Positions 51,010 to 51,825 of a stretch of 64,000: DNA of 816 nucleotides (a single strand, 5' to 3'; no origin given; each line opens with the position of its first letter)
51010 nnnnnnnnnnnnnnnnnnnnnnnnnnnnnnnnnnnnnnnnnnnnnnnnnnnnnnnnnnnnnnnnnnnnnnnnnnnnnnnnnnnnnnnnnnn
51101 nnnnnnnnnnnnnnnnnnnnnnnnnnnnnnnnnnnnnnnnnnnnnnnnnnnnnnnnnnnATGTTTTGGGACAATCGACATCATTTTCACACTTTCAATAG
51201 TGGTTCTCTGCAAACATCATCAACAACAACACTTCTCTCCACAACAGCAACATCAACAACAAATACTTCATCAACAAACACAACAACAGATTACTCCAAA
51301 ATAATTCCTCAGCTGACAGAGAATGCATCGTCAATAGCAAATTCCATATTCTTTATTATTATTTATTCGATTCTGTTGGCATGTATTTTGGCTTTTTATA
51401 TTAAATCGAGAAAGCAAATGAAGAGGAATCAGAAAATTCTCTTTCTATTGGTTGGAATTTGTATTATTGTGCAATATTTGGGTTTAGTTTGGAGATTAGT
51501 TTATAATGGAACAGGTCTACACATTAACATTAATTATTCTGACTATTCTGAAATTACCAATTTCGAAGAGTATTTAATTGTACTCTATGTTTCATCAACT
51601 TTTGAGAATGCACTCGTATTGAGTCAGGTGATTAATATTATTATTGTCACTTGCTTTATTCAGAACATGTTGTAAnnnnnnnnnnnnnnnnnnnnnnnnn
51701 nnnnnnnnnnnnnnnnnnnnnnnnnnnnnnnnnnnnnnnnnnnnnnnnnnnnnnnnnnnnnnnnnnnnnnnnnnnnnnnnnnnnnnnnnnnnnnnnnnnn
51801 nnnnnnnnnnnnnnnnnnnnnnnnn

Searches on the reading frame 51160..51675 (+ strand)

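Call 71: search_protein_families(library=pfam, proteins=[window:51160-51675:+], max_evalue=0.001)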
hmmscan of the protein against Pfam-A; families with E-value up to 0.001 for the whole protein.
window:51160-51675:+ (171 aa): 1 family
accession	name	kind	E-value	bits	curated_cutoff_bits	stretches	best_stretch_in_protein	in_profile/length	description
PF05915.17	TMEM_230_134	-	0.00046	20.7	26.8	1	26-104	19-92/119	Transmembrane proteins 230/134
